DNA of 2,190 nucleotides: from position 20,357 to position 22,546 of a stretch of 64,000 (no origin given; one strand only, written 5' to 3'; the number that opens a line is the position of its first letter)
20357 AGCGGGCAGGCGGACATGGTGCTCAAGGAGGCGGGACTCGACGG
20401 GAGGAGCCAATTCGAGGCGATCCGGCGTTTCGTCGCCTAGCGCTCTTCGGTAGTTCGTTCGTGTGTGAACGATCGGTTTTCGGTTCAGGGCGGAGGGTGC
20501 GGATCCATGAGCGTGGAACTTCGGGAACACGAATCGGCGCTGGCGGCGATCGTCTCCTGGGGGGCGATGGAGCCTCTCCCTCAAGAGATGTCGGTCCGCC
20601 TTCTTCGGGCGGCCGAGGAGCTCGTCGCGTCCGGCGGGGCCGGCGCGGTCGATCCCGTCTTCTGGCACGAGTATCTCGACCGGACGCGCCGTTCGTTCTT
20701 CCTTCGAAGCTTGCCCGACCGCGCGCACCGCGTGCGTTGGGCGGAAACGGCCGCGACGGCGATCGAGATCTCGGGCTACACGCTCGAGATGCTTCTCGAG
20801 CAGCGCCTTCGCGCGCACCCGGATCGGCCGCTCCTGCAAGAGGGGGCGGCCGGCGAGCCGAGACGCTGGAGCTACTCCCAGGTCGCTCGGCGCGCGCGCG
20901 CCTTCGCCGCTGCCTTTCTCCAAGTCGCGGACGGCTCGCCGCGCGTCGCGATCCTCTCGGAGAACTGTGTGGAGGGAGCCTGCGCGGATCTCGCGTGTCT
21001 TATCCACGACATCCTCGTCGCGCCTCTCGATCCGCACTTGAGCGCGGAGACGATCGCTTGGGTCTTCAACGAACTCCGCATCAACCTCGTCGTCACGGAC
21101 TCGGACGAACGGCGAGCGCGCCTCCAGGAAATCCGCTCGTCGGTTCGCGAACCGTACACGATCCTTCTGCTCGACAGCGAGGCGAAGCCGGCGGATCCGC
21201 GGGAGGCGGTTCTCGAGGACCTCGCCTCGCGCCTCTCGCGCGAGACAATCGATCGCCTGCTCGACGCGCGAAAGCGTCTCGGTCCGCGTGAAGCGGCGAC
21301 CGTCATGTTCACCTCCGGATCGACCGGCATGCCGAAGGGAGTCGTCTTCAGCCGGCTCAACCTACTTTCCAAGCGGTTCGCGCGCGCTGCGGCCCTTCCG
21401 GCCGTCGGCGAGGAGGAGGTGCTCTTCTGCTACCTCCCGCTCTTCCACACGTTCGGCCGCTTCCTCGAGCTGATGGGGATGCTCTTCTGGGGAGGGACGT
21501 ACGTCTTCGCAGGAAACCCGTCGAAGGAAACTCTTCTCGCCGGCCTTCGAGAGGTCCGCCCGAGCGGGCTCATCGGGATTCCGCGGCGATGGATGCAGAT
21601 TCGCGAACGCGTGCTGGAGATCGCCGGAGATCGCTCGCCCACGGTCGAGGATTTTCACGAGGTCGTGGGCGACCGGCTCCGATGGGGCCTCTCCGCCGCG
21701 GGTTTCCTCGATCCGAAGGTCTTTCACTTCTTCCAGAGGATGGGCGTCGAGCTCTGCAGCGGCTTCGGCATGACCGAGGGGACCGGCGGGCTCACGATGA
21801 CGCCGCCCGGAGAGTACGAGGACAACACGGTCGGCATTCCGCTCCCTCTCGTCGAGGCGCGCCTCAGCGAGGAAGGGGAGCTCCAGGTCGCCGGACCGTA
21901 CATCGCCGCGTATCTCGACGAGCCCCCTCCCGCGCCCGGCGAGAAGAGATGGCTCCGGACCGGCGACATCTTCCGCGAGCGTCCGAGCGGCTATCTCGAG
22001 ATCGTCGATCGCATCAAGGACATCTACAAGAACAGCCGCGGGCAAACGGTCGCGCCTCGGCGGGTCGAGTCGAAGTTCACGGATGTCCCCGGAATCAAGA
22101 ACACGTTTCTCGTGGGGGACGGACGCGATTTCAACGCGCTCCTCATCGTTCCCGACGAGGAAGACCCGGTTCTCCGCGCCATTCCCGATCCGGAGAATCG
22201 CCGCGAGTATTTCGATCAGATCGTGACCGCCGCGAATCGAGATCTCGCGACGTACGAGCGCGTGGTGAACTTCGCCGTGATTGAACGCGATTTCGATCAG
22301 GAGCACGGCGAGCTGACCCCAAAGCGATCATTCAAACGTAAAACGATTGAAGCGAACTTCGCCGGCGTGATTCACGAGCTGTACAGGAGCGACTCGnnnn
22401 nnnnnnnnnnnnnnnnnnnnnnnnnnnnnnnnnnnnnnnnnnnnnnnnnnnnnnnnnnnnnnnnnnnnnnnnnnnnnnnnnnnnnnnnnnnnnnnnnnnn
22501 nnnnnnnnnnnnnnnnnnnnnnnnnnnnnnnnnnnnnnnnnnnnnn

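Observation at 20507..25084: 1525-aa fusion of a long-chain fatty-acid-CoA ligase, a roughly 700-aa unknown region and a C-terminal GNAT acyltransferase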

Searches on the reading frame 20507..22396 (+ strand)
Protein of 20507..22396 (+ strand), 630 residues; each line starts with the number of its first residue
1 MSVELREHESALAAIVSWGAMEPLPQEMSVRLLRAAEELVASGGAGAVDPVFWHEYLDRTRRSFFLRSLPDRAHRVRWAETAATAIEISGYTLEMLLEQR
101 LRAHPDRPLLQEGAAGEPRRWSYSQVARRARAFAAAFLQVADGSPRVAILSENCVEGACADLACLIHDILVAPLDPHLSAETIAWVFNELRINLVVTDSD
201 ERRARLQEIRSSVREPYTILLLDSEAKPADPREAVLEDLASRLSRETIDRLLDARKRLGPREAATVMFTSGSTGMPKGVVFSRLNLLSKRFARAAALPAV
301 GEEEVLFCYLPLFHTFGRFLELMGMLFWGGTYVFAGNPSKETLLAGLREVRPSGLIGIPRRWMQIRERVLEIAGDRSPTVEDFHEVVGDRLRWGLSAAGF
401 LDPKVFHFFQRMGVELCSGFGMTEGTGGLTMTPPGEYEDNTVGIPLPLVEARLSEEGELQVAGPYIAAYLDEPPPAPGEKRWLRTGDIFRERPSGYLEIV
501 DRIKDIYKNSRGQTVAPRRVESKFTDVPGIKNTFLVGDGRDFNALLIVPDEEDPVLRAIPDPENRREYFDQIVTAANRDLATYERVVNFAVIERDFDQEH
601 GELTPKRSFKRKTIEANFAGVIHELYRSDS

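Call 49: search_solved_structures(query=window:20507-22396:+, max_evalue=1e-10)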
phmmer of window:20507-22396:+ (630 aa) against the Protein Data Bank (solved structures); distinct sequences matched with E-value up to 1e-10: 53.
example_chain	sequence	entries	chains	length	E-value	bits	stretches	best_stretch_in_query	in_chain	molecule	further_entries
6oz1_A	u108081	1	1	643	3.8e-22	81.5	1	121-626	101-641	Oxidoreductase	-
3nyq_A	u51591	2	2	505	6e-21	77.5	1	262-539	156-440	Malonyl-CoA Ligase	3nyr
5mso_A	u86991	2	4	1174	1.3e-20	76.4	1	139-627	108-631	Carboxylic acid reductase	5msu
2d1q_A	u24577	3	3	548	3.1e-18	68.5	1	140-533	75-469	Luciferin 4-monooxygenase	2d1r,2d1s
2d1t_A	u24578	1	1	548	3.7e-18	68.3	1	140-533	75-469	Luciferin 4-monooxygenase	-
1ult_A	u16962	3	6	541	5.8e-18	67.6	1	113-536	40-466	long chain fatty acid-CoA ligase | long-chain-fatty-acid-CoA synthetase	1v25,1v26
5ie0_A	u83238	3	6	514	6.8e-18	67.4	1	92-532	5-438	Oxalate--CoA ligase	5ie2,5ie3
4g37_A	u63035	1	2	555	1.8e-16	62.7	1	261-537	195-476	Luciferin 4-monooxygenase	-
8k4r_A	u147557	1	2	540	1.3e-15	59.9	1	99-286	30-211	Non-ribosomal peptide synthetase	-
6hps_A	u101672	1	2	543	1.8e-15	59.4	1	260-537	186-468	Luciferin 4-monooxygenase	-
1ba3_A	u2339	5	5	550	1.9e-15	59.4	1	260-537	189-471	LUCIFERASE | Luciferin 4-monooxygenase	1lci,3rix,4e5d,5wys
3iep_A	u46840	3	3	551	1.9e-15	59.4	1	260-537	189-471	Luciferin 4-monooxygenase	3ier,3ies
4g36_A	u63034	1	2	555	1.9e-15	59.3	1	260-537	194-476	Luciferin 4-monooxygenase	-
5dv9_A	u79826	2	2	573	2.1e-15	59.2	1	260-537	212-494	Luciferin 4-monooxygenase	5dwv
5kyt_A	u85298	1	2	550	3.6e-15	58.4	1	260-537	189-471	Luciferin 4-monooxygenase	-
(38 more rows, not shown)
